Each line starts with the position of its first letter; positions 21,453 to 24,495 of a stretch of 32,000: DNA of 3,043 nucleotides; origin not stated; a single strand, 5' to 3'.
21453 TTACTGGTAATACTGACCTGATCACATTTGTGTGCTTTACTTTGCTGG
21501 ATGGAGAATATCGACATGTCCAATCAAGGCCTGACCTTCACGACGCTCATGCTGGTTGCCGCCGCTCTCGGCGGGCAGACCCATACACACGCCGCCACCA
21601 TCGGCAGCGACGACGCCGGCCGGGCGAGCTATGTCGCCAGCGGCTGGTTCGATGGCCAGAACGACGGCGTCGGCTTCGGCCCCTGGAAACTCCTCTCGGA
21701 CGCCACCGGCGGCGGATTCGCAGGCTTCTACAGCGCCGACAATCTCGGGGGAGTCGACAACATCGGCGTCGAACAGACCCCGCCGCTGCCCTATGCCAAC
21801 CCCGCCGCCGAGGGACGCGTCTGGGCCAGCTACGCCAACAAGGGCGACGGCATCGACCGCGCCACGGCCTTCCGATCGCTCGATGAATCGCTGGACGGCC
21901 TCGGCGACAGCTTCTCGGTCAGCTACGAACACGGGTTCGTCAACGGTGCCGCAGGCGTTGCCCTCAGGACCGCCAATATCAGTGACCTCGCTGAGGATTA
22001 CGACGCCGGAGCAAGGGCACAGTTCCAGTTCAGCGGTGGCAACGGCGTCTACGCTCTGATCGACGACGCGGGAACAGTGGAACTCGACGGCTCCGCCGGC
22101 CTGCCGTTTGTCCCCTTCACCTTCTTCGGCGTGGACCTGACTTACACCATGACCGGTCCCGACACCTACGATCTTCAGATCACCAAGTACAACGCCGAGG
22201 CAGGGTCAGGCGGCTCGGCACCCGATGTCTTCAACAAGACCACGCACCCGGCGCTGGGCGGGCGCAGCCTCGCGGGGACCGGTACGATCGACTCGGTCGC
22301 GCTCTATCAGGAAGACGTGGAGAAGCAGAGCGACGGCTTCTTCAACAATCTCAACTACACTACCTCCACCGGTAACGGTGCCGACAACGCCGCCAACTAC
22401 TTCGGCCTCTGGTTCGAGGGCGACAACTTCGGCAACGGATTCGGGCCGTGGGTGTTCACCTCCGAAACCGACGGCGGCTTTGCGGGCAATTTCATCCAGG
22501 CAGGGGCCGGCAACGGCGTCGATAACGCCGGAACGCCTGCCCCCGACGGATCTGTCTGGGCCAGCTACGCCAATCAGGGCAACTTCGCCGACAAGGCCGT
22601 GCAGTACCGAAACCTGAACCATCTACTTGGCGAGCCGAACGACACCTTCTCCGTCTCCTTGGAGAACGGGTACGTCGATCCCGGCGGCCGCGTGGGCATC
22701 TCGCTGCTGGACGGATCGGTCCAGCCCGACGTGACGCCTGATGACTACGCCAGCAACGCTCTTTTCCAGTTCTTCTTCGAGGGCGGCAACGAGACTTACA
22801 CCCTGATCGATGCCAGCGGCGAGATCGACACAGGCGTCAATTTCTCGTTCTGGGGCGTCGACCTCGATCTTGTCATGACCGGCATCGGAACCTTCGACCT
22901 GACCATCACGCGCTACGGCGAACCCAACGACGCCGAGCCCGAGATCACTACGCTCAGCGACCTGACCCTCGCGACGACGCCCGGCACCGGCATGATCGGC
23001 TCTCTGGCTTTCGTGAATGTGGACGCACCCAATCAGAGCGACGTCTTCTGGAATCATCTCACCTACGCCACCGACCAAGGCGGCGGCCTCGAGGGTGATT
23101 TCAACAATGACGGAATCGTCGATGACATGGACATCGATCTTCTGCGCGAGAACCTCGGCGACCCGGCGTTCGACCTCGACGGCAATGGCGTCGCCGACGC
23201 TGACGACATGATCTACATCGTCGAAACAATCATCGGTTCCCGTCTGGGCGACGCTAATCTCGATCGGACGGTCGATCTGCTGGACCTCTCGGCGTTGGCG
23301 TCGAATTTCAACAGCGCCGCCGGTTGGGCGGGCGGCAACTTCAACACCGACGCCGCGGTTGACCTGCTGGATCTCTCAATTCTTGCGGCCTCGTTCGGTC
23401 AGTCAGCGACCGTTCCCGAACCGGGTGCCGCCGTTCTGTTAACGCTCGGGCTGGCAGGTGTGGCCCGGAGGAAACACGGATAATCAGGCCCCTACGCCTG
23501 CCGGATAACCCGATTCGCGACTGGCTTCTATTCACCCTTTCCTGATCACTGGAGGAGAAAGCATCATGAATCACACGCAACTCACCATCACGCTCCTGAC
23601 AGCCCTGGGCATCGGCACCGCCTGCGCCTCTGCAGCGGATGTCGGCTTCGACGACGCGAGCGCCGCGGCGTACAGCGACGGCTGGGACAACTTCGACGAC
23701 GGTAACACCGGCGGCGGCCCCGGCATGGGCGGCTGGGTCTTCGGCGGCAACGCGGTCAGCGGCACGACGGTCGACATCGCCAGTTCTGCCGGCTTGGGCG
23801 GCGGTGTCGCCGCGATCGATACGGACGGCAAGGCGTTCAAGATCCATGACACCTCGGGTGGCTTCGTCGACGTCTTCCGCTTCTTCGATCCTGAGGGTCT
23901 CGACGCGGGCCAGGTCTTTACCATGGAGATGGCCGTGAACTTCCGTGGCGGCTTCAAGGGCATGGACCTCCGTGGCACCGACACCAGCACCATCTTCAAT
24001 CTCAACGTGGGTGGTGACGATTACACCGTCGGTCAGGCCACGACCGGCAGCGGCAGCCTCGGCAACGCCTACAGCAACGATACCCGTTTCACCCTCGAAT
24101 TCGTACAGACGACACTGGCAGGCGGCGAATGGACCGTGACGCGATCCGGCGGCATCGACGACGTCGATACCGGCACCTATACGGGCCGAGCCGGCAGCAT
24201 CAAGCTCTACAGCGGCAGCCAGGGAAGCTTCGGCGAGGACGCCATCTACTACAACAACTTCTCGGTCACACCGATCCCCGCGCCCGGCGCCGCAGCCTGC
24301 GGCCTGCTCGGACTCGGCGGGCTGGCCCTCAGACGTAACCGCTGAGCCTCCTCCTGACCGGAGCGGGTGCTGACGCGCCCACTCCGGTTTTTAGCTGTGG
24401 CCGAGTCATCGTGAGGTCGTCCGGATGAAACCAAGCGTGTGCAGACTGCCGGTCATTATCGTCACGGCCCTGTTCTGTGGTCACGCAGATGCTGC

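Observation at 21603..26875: Unrecognised ~210-255-aa module present four times in three consecutive PEP-CTERM proteins, once fused to the GH66 enzyme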

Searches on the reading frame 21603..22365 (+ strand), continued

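Call 78: list_cluster_members(proteins=[P0002, P0042, P0017, P0023, P0031, P0033, P0036, P0009, P0008, P0040])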
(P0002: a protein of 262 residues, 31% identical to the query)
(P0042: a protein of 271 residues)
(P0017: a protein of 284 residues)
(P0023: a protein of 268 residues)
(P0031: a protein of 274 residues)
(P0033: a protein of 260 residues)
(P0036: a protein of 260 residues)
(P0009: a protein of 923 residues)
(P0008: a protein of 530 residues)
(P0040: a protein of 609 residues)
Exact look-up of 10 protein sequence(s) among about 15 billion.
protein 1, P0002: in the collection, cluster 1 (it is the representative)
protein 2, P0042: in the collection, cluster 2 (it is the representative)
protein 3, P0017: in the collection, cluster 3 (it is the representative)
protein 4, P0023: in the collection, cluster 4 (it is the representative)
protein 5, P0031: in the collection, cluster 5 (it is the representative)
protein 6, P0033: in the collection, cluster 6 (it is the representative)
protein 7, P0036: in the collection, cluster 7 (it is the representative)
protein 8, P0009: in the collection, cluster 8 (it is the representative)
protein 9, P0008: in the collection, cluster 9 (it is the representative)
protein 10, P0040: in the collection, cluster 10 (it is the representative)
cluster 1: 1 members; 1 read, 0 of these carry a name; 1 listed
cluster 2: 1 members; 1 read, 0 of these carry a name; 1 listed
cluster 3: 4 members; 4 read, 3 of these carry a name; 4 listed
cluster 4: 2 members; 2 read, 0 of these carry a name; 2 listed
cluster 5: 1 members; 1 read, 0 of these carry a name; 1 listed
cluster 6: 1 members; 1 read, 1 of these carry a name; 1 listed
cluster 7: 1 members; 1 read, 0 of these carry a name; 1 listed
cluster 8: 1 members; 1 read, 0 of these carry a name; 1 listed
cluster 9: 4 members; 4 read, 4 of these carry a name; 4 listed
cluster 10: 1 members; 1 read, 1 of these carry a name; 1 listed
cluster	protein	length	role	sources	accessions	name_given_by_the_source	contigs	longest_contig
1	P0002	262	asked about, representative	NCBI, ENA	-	-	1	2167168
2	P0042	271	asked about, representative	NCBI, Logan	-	-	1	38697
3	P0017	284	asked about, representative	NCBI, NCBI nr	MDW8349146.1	MAG: hypothetical protein RML49_02625 [Verrucomicrobiae bacterium] | hypothetical protein [Verrucomicrobiae bacterium]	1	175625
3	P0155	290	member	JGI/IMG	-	hypothetical protein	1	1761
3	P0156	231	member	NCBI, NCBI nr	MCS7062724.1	MAG: hypothetical protein NZM04_01525, partial [Methylacidiphilales bacterium] | hypothetical protein [Candidatus Methylacidiphilales bacterium]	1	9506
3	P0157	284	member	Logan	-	-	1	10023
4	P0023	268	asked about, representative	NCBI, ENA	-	-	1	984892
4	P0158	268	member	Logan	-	-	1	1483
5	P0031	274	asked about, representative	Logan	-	-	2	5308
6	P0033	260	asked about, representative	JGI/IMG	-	hypothetical protein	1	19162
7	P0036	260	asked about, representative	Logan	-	-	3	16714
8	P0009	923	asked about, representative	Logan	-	-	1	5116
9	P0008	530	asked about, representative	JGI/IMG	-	hypothetical protein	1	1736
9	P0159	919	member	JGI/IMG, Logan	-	dextranase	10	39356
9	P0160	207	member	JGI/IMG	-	dextranase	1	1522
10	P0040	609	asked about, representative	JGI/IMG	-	hypothetical protein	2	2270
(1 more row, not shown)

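Call 79: find_encoding_contigs(protein=P0017, flank=7000, max_places=1)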
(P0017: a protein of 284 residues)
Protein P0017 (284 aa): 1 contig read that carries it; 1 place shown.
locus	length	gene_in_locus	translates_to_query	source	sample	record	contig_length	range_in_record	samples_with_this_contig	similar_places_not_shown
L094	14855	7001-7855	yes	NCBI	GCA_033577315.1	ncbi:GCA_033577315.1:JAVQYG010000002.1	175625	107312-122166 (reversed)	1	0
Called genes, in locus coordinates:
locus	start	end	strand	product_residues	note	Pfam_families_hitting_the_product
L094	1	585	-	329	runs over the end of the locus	-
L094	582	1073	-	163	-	-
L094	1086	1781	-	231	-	-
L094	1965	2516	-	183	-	PF11967:RecO_N, PF02565:RecO_C (weak)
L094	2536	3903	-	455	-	PF10396:TrmE_N, PF12631:MnmE_helical, PF01926:MMR_HSR1, PF02421:FeoB_N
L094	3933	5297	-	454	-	-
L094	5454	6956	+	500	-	PF07690:MFS_1, PF13347:MFS_2, PF07690:MFS_1 (weak)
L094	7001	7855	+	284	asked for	-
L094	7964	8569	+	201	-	-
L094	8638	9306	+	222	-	-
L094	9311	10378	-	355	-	PF00291:PALP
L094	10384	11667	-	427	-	PF03447:NAD_binding_3, PF00742:Homoserine_dh, PF01842:ACT (weak), PF22629:ACT_AHAS_ss (faint)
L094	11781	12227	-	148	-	PF04519:Bactofilin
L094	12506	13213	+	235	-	PF01618:MotA_ExbB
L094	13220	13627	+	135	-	PF02472:ExbD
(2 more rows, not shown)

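Call 80: find_encoding_contigs(protein=P0023, flank=7000, max_places=1)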
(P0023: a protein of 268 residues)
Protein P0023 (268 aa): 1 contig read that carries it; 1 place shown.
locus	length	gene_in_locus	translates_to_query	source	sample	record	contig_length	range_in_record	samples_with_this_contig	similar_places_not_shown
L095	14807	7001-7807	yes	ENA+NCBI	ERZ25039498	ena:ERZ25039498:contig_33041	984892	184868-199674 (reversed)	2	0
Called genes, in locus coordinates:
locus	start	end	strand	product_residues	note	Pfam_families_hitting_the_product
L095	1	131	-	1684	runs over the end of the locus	PF18884:TSP3_bac, PF07691:PA14, PF10528:GLEYA (faint), PF05345:He_PIG, PF07691:PA14 (weak), PF07452:CHRD, PF08811:DUF1800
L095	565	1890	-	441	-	PF00999:Na_H_Exchanger, PF02254:TrkA_N, PF27452:KefB_C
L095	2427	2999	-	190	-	PF02525:Flavodoxin_2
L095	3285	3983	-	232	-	PF07963:N_methyl (weak)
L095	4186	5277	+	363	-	-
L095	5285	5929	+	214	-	PF07589:PEP_exosort_dom (weak)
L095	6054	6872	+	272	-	PF00528:BPD_transp_1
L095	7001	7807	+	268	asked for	-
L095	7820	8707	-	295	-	PF00528:BPD_transp_1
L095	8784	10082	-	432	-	PF01547:SBP_bac_1, PF13416:SBP_bac_8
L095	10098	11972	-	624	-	PF00128:Alpha-amylase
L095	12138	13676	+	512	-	PF07690:MFS_1, PF13347:MFS_2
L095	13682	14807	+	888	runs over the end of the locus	PF00128:Alpha-amylase (weak)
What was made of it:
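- P0023: ABC sugar transporter, two GH13 and MFS_2 (call 80).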

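Call 81: find_encoding_contigs(protein=P0033, flank=7000, max_places=1)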
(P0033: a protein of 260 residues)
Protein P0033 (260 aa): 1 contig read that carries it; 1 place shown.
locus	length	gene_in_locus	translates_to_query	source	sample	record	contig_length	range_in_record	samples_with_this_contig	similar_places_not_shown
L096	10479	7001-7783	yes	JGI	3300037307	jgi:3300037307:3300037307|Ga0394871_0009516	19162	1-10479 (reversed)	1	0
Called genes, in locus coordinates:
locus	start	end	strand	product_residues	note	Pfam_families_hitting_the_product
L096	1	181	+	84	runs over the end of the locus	-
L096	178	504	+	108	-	PF02635:DsrE (weak)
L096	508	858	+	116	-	-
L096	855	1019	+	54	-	-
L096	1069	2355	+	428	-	PF02403:Seryl_tRNA_N, PF00587:tRNA-synt_2b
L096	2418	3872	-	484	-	PF00884:Sulfatase, PF16347:SGSH_C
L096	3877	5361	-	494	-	PF00884:Sulfatase, PF16347:SGSH_C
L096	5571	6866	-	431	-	PF07690:MFS_1, PF13347:MFS_2, PF07690:MFS_1 (weak)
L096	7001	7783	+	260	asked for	-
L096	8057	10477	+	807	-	?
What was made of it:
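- P0017 and P0033: MFS_2 (calls 79, 81).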

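Call 82: find_encoding_contigs(protein=P0036, flank=7000, max_places=1)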
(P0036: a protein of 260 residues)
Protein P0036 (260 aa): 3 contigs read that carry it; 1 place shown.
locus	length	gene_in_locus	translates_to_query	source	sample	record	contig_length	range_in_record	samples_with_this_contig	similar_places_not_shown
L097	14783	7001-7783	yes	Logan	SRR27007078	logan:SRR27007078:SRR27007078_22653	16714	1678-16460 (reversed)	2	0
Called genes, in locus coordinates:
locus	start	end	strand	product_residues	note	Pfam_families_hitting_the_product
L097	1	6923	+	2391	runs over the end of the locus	?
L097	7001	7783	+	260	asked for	-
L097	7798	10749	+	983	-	PF02922:CBM_48 (faint), PF16561:AMPK1_CBM, PF00128:Alpha-amylase (faint)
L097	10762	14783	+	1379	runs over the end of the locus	PF18884:TSP3_bac (weak)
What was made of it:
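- P0036: CBM48/GH13 protein 15 nt downstream (call 82).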

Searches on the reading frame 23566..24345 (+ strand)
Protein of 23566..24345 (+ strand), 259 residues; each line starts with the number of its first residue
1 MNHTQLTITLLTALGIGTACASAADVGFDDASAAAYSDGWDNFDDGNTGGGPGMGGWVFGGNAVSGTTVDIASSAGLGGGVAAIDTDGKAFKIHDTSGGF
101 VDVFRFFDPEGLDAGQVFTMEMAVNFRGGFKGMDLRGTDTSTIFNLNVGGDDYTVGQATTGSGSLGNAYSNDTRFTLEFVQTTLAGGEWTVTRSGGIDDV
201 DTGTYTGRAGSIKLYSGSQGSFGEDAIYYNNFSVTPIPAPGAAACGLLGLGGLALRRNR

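Call 3: search_protein_families(library=pfam, proteins=[window:23566-24345:+], max_evalue=1)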
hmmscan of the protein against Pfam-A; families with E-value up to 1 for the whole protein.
window:23566-24345:+ (259 aa): 1 family
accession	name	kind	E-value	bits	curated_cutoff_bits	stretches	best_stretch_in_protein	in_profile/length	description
PF18675.7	HepII_C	-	0.05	14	26.1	1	176-202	40-66/88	Heparinase II C-terminal domain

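Call 4: search_protein_families(library=ncbifam, proteins=[window:23566-24345:+], max_evalue=1)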
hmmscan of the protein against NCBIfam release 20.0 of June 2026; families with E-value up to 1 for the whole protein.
window:23566-24345:+ (259 aa): 3 families
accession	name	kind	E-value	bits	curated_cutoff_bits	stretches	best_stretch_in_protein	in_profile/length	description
NF038129.1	PEP_NF038129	equivalog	0.012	15.5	65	1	197-259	125-193/194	NF038129 family PEP-CTERM protein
NF041122.1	panto_kin_Thplsm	equivalog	0.12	11.6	500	1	156-238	98-178/298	pantoate kinase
NF038126.1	PEP_CTERM_FxDxF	subfamily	0.32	11.2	50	0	143-256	50-161/165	FxDxF family PEP-CTERM protein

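Call 38: find_encoding_contigs(protein=window:23566-24345:+, flank=10000, max_places=3)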
Protein window:23566-24345:+ (259 aa): no gene with exactly this product is on record in the collection.
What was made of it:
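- Tried and rejected: Look-up of ORF B. An exact look-up in the assembly index found nothing (call 38).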
